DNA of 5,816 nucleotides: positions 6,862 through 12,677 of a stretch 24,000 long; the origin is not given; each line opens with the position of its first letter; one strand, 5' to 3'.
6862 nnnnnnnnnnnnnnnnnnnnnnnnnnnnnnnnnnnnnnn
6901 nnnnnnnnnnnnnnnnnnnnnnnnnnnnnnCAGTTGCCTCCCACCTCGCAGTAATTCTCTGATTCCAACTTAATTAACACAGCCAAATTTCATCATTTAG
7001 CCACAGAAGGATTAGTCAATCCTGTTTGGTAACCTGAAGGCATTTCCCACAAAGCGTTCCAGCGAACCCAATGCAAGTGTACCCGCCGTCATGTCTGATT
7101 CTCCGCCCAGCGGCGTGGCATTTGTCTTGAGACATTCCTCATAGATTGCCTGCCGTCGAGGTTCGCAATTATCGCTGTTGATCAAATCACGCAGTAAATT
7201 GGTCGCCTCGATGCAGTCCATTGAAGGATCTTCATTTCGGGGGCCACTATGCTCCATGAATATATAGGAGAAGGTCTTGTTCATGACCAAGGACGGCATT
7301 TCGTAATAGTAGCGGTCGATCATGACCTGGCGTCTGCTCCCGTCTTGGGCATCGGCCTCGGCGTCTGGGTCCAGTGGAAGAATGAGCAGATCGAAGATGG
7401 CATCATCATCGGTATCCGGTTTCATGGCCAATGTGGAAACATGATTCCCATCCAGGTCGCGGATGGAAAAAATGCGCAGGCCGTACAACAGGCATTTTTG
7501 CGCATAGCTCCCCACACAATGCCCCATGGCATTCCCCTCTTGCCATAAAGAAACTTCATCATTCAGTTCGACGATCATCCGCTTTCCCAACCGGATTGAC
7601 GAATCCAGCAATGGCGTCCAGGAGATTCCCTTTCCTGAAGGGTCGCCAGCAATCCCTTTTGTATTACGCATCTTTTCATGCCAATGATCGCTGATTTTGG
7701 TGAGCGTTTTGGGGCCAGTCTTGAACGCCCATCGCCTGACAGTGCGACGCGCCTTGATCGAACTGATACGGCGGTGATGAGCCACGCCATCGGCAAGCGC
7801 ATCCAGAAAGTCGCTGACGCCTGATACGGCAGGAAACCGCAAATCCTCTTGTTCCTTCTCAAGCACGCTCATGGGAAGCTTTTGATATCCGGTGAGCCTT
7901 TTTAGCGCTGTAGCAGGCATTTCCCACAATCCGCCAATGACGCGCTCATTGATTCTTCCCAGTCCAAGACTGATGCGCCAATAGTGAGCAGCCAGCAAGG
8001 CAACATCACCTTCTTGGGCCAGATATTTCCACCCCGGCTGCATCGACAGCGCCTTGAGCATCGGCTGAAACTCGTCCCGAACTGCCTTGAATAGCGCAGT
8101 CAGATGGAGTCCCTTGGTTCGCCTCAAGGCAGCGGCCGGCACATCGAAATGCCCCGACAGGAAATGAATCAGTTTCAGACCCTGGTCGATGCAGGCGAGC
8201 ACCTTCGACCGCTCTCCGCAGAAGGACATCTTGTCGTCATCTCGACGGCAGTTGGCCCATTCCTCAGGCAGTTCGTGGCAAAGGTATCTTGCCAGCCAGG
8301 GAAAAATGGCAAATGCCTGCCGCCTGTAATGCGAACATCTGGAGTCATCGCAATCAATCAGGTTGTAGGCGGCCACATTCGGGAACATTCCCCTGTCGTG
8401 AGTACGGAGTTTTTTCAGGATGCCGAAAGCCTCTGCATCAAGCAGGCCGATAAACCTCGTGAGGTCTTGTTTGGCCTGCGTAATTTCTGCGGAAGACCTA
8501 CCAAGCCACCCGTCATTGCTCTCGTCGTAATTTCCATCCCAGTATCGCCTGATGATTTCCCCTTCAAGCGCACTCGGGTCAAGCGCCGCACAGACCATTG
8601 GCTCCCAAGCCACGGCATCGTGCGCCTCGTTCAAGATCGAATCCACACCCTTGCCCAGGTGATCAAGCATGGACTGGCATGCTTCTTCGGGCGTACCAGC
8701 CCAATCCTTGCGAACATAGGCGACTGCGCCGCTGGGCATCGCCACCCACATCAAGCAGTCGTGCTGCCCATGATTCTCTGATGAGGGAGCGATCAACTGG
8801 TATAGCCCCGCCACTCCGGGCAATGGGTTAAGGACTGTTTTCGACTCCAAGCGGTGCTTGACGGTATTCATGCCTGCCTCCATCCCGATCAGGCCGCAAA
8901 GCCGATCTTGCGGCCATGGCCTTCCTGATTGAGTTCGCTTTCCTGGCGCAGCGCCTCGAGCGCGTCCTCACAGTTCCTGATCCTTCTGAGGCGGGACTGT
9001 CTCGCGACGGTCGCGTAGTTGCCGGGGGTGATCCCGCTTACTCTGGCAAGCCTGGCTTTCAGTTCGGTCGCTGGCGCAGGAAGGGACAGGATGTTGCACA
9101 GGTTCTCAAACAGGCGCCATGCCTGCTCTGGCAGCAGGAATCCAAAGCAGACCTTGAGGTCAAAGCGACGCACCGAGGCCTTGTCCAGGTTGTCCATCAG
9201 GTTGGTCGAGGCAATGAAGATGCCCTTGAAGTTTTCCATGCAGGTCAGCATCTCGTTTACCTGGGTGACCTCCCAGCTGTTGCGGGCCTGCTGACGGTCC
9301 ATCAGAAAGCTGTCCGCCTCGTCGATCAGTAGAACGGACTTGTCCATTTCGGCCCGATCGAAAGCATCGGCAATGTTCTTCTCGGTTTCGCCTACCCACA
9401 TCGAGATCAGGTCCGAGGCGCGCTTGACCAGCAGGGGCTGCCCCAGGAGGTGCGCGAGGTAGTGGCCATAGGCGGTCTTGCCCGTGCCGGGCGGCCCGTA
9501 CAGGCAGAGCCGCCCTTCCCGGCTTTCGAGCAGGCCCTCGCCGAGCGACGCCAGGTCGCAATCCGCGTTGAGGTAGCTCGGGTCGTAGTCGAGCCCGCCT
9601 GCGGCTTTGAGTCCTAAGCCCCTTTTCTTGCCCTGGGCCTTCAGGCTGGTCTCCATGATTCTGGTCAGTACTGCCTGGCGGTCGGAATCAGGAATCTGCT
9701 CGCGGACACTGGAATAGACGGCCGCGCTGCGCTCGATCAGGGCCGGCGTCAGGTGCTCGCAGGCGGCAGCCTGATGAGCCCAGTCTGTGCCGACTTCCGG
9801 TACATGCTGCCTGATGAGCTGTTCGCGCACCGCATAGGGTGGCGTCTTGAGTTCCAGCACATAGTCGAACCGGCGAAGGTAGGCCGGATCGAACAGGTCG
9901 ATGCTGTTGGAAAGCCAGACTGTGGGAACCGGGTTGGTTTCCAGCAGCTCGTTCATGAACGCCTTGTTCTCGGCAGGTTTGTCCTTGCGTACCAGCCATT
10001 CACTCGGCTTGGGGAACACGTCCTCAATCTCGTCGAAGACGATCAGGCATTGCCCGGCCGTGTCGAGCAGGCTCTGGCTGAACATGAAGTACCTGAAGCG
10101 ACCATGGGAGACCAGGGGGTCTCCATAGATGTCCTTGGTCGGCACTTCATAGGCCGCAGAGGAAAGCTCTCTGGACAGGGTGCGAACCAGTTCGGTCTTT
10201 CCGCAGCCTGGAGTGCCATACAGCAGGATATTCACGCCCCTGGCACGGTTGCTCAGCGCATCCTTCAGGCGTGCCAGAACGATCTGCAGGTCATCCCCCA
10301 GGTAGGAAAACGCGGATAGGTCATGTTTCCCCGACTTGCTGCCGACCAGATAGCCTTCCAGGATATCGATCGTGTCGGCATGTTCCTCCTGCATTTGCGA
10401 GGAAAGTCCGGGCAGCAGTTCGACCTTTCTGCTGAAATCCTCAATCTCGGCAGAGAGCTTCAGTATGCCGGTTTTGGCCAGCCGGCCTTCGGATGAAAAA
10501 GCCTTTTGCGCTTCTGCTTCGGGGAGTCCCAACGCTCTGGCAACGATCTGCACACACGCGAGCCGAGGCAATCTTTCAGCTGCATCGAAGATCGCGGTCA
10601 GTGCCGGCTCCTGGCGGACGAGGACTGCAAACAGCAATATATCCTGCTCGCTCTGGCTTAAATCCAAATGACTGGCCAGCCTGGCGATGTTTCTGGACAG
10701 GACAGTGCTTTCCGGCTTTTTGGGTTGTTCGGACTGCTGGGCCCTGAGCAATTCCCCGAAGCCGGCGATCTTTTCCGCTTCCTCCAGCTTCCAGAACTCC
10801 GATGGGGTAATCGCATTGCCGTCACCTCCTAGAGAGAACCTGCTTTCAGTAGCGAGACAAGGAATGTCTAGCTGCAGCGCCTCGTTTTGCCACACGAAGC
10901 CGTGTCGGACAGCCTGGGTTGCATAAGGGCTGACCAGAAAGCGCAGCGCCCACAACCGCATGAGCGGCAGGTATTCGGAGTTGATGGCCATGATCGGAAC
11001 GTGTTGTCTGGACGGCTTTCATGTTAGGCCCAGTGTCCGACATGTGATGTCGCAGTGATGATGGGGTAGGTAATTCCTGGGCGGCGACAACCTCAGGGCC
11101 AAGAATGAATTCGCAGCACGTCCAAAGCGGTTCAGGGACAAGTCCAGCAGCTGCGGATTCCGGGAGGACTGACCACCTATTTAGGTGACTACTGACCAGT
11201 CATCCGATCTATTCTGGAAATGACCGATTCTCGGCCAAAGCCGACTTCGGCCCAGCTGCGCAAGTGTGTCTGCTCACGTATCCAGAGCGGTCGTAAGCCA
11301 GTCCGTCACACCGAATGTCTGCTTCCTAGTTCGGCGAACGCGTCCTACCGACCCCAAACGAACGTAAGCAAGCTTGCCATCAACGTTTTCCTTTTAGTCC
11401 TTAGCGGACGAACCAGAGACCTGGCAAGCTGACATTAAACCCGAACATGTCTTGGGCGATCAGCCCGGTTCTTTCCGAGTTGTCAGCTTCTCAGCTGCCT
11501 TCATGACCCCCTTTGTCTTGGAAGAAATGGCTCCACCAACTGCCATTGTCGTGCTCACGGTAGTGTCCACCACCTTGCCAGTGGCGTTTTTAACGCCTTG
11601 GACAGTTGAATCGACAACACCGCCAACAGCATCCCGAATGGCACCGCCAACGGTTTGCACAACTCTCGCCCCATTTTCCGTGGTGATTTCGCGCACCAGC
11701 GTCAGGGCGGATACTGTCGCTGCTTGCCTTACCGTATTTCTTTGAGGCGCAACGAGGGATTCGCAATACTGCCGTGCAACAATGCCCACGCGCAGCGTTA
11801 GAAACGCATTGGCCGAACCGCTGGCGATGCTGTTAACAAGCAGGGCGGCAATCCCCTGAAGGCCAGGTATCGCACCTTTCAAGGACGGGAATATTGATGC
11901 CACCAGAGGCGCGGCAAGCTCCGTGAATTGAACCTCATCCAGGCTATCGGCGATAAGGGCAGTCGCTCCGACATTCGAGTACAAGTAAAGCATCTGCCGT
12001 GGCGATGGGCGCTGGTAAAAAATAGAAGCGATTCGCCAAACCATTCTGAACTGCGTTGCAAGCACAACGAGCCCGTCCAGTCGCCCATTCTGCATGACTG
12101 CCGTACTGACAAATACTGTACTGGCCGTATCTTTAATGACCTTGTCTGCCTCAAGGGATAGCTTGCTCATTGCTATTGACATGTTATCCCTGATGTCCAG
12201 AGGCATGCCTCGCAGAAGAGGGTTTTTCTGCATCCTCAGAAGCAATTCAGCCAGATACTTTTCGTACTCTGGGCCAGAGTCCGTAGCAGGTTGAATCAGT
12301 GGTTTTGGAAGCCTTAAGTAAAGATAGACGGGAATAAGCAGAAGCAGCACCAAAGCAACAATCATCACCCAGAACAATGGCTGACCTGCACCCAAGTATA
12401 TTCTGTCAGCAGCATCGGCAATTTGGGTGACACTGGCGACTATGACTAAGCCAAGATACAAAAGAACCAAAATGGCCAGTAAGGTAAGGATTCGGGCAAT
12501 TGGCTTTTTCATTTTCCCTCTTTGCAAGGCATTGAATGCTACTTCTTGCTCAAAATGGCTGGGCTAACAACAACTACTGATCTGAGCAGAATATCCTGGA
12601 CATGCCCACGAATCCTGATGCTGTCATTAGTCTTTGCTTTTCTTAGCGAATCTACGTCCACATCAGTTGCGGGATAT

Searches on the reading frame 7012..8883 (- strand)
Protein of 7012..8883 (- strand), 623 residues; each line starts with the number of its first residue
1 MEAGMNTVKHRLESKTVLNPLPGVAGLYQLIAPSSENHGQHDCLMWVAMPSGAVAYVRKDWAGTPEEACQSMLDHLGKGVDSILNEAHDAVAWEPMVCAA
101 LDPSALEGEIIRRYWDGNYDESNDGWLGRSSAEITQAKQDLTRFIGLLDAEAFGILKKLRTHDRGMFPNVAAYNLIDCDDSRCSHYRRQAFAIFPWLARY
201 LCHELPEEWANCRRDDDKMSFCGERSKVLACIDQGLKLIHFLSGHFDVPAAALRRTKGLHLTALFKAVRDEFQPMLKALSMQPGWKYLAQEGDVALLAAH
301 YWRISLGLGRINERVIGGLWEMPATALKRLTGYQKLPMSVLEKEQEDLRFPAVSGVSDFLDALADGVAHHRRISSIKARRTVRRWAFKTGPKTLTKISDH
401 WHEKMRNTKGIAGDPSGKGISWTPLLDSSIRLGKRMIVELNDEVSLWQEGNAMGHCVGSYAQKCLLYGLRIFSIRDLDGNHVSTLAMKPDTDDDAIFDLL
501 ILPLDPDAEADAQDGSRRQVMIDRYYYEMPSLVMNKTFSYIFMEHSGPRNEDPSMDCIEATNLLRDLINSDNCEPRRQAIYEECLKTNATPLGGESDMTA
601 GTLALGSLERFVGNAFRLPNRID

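Call 7: search_protein_families(library=pfam, proteins=[window:7012-8883:-], max_evalue=0.01)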
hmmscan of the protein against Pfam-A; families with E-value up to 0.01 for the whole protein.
window:7012-8883:- (623 aa): 1 family
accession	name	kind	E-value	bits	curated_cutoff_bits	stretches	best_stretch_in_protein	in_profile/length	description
PF14284.11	PcfJ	-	0.00011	22.5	25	1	436-490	67-123/147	PcfJ-like protein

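Call 31: search_protein_families(library=ncbifam, proteins=[window:7012-8883:-], max_evalue=0.001)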
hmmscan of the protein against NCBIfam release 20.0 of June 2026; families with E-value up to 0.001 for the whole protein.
window:7012-8883:- (623 aa): 0 families

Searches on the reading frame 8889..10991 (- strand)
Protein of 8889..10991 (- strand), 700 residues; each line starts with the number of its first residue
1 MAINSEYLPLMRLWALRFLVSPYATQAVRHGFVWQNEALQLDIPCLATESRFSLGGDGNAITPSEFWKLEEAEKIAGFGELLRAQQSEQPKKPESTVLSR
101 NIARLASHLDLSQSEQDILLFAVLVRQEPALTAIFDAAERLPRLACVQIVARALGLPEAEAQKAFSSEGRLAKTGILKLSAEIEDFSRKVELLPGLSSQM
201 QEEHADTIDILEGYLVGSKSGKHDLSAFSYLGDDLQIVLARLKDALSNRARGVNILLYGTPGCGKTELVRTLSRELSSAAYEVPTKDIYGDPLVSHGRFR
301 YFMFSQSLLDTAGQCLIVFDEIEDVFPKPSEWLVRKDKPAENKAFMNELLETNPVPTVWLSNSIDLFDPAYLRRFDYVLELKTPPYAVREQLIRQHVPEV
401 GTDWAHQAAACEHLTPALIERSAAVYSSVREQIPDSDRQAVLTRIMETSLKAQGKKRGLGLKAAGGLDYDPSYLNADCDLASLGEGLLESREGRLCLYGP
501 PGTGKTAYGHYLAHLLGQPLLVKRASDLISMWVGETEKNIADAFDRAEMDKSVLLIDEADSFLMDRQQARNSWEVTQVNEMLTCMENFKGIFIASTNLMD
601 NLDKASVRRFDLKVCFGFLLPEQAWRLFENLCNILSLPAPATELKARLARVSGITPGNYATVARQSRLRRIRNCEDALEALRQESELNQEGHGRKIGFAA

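Call 8: search_protein_families(library=pfam, proteins=[window:8889-10991:-], max_evalue=0.01)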
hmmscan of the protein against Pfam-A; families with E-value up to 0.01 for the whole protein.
window:8889-10991:- (700 aa): 30 families (the best 25 are shown)
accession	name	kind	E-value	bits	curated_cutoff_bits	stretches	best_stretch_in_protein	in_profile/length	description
PF00004.35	AAA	-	1e-42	146.1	21.2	2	495-617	1-130/131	ATPase family associated with various cellular activities (AAA)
PF13191.12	AAA_16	-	6.9e-11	43.4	32.6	1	239-302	9-63/167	AAA ATPase domain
PF07728.20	AAA_5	-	8.2e-10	39.3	22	2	254-298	1-47/139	AAA domain (dynein-related subfamily)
PF13401.12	AAA_22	-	1e-08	36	27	0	255-279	8-32/130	AAA domain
PF13238.12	AAA_18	-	1.5e-08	35.6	29.4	1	255-276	1-22/128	AAA domain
PF00910.28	RNA_helicase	-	2.1e-08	35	21.5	0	255-289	1-35/105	RNA helicase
PF13521.12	AAA_28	-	9.8e-08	32.8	27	0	255-275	2-22/164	AAA domain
PF05729.18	NACHT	-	1.1e-07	32.3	26.7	0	255-278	3-26/167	NACHT domain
PF13479.12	AAA_24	-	4.8e-06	27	27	0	252-341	2-92/195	AAA domain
PF13207.12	AAA_17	-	1.2e-05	26.1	27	0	498-568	1-70/136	AAA domain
PF05496.18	RuvB_N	-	2e-05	24.9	27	0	249-279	30-60/159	Holliday junction DNA helicase RuvB P-loop domain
PF24883.2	NPHP3_N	-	4.3e-05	24.2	24.8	0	251-280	21-50/164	Nephrocystin 3, N-terminal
PF20720.3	nSTAND3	-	7.6e-05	22.9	27.2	0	254-283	19-48/155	Novel STAND NTPase 3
PF01443.25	Viral_helicase1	-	0.00012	22.4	21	0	257-322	3-68/228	Viral superfamily 1 RNA helicase core domain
PF02367.23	TsaE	-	0.00016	22.1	26.6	0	249-282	18-52/128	Threonylcarbamoyl adenosine biosynthesis protein TsaE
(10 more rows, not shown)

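Call 30: search_protein_families(library=padloc, proteins=[window:8889-10991:-], max_evalue=0.001)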
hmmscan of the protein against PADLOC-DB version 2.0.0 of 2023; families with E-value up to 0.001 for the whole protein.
window:8889-10991:- (700 aa): 8 families
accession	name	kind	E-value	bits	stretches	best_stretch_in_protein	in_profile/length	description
PDLC02196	IetA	-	5e-43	146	3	493-678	123-309/374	-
PDLC02195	IetA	-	6.6e-37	125.7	2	495-638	140-286/395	-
PDLC04232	IetA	-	1.4e-29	101.5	2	490-629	115-256/330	-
PDLC04231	IetA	-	4.6e-19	67.2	1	493-617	118-245/262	-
PDLC00915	TRIP13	-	2e-13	48.4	1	493-614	64-206/302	TRIP13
PDLC00914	TRIP13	-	3.4e-11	41.2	1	496-616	75-215/302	TRIP13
PDLC03838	DolB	-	2.5e-08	31.6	0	246-277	160-191/375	-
PDLC04140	mad8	-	7e-08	30.3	1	250-320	25-77/314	mads_8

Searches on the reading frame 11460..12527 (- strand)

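Call 8: search_protein_families(library=pfam, proteins=[window:11460-12527:-], max_evalue=0.01)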
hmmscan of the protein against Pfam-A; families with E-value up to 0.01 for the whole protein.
window:11460-12527:- (355 aa): 1 family
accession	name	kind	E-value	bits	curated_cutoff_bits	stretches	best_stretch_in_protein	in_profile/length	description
PF05128.17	DUF697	-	4.5e-10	40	27.7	1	120-259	15-139/162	Domain of unknown function (DUF697)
